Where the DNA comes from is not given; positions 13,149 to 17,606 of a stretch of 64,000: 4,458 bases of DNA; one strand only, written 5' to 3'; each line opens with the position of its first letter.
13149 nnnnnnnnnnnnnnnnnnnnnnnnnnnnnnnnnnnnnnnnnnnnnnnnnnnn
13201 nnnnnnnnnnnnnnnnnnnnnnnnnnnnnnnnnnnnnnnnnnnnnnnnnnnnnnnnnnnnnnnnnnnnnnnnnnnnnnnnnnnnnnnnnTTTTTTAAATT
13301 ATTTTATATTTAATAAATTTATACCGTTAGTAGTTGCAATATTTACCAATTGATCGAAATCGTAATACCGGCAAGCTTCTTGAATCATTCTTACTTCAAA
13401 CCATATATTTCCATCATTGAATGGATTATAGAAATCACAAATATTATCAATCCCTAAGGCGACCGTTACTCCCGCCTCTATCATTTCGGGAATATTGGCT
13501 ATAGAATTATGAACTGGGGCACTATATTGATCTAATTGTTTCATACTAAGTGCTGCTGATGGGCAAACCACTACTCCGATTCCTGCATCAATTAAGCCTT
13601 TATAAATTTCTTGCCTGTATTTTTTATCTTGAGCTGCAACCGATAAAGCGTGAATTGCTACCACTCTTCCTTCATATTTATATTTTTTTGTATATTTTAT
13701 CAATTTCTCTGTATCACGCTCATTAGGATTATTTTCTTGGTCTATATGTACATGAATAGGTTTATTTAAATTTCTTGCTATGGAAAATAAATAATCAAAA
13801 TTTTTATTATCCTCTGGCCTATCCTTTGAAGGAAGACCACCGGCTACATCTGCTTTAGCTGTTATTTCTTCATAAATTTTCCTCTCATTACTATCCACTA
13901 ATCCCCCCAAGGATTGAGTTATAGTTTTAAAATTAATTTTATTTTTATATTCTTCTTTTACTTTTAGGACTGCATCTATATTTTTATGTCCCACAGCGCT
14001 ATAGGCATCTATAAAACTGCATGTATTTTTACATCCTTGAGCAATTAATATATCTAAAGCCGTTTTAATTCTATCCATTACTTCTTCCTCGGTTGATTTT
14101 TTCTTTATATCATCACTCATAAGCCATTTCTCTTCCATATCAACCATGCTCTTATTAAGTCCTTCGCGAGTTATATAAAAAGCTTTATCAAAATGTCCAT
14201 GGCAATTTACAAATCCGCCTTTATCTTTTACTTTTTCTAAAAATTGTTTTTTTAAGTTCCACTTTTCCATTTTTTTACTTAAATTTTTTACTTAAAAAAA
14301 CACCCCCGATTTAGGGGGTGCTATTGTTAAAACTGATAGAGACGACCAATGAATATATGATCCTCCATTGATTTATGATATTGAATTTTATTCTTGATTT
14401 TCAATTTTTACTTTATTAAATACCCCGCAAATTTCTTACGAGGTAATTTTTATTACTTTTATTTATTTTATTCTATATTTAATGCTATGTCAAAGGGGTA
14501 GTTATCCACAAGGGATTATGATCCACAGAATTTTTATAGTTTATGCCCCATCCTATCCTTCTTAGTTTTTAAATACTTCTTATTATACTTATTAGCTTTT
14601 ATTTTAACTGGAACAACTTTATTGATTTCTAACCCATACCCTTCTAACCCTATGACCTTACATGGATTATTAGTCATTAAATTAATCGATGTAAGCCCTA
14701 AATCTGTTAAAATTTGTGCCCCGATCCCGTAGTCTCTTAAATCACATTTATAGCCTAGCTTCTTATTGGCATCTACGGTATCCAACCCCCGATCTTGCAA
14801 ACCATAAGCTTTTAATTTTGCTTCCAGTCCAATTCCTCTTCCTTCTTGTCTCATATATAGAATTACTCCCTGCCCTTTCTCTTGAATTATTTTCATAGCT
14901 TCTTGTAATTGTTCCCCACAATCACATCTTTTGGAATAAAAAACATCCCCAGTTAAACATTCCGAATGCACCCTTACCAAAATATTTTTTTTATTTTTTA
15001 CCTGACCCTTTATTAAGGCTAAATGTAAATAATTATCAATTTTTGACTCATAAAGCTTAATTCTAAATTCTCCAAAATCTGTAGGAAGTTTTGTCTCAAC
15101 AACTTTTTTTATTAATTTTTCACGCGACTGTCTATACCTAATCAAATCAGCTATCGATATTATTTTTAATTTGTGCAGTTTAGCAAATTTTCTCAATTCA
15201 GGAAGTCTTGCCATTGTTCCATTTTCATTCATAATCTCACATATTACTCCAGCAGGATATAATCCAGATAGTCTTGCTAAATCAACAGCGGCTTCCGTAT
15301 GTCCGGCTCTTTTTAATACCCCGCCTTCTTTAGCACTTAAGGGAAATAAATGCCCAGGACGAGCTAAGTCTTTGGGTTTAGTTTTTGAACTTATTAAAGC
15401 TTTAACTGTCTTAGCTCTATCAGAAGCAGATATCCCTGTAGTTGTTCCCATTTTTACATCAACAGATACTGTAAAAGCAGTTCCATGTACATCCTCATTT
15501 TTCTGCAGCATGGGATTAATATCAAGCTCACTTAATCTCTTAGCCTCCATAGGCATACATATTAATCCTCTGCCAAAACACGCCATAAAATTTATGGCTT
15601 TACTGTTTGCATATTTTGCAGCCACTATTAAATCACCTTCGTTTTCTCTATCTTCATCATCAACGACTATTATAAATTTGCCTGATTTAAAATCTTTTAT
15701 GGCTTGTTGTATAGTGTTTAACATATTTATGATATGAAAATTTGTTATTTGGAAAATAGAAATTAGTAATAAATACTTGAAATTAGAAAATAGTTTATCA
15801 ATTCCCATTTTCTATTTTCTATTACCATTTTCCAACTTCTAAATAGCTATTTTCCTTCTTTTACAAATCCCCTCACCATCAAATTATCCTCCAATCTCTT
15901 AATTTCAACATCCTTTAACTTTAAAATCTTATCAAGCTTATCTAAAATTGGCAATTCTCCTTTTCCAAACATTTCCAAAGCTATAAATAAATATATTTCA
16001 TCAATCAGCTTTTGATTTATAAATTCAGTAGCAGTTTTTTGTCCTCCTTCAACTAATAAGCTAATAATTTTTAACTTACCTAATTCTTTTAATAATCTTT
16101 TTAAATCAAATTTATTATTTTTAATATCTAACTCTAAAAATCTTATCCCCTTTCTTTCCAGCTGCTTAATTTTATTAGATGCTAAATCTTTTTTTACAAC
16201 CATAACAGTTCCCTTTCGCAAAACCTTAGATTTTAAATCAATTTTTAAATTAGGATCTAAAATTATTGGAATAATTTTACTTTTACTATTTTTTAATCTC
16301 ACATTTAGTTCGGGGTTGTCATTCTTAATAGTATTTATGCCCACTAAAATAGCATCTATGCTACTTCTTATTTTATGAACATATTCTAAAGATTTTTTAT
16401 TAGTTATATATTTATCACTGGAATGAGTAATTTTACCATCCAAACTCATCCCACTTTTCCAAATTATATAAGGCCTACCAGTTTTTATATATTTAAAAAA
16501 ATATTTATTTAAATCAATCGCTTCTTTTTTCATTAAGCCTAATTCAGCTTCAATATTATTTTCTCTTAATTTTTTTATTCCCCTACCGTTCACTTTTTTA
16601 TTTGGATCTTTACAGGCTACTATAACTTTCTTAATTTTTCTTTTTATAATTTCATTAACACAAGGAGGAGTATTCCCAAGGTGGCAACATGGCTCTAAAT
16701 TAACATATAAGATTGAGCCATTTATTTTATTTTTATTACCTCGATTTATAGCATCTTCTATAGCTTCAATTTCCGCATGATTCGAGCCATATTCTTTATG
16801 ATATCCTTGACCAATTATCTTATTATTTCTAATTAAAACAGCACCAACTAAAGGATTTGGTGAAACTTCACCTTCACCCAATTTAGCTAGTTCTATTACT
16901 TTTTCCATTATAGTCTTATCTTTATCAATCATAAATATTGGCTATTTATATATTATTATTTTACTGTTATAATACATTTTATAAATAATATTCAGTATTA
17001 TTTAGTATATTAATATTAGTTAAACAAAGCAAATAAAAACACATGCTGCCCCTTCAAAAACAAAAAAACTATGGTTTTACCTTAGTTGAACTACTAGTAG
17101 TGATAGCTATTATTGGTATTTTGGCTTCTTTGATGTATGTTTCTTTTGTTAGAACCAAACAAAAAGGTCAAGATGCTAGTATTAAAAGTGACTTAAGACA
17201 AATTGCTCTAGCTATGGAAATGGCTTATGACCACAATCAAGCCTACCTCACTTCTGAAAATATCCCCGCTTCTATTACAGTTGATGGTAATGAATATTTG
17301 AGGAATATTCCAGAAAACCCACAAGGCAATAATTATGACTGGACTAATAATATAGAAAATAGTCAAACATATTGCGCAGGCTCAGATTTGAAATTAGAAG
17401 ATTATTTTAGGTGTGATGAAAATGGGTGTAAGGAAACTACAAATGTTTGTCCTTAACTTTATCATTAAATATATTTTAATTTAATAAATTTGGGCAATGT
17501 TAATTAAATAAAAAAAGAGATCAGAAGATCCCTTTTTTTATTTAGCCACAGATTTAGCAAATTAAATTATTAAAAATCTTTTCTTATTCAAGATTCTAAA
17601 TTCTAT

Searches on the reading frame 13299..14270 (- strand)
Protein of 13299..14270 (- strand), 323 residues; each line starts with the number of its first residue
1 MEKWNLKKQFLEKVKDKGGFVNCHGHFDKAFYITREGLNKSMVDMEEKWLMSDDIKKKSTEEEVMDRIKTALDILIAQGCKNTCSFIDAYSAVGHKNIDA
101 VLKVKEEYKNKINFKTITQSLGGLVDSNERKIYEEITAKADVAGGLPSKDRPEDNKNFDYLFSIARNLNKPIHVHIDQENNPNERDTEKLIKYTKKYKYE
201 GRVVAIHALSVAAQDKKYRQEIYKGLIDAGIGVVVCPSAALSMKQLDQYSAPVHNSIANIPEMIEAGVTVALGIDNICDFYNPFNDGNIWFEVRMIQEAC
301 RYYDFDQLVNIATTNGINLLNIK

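Call 21: search_protein_families(library=pfam, proteins=[window:13299-14270:-], max_evalue=0.001)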
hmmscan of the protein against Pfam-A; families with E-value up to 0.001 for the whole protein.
window:13299-14270:- (323 aa): 2 families
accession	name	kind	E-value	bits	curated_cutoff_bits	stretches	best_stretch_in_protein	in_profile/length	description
PF01979.26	Amidohydro_1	-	4.8e-09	36.3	25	1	19-322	5-300/345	Amidohydrolase family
PF07969.17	Amidohydro_3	-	3.3e-06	27.3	29.7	1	154-284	260-383/472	Amidohydrolase family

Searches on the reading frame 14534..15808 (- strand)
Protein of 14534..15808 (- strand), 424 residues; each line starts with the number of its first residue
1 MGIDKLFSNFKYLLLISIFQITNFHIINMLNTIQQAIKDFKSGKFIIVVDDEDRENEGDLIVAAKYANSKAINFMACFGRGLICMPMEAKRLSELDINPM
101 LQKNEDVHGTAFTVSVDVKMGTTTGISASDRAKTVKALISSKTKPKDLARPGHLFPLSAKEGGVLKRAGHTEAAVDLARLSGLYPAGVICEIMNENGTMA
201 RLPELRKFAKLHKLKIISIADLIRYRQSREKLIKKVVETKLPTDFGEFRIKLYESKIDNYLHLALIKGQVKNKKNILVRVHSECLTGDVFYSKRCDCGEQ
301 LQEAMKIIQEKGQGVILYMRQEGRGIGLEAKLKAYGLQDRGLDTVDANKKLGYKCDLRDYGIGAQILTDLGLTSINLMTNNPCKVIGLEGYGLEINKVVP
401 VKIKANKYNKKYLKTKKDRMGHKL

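Call 21: search_protein_families(library=pfam, proteins=[window:14534-15808:-], max_evalue=0.001)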
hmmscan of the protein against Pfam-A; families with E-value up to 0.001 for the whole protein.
window:14534-15808:- (424 aa): 2 families
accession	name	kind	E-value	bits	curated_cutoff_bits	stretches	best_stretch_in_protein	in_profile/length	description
PF00926.24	DHBP_synthase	-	5.5e-87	290.7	26.4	1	34-225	1-191/191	3,4-dihydroxy-2-butanone 4-phosphate synthase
PF00925.25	GTP_cyclohydro2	-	3.8e-71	238.4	23.3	1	235-400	2-165/165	GTP cyclohydrolase II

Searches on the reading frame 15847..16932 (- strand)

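Call 21: search_protein_families(library=pfam, proteins=[window:15847-16932:-], max_evalue=0.001)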
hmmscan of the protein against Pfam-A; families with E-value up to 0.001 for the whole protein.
window:15847-16932:- (361 aa): 4 families
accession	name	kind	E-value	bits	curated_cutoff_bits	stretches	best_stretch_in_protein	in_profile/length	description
PF01872.23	RibD_C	-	8.7e-37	127.3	24.1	1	154-350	1-194/197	RibD C-terminal domain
PF00383.29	dCMP_cyt_deam_1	-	3.3e-19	69.1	25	1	4-106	3-101/102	Cytidine and deoxycytidylate deaminase zinc-binding region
PF14437.12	MafB19-deam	-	4.3e-14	53.1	27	1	8-147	6-139/142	MafB19-like deaminase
PF18785.7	Inv-AAD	-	1.7e-07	31.6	26.5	1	30-130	1-115/129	Invertebrate-AID/APOBEC-deaminase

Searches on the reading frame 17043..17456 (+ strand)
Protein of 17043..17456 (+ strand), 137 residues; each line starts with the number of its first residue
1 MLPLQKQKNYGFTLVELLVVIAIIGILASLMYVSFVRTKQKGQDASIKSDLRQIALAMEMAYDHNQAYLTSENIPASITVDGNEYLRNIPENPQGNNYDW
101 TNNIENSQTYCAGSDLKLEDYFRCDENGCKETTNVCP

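Call 21: search_protein_families(library=pfam, proteins=[window:17043-17456:+], max_evalue=0.001)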
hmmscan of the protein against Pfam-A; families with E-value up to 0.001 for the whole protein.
window:17043-17456:+ (137 aa): 1 family
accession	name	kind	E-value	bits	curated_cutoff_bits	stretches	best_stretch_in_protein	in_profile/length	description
PF07963.17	N_methyl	-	1.5e-09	37.4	21.2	1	8-32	3-27/27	Prokaryotic N-terminal methylation motif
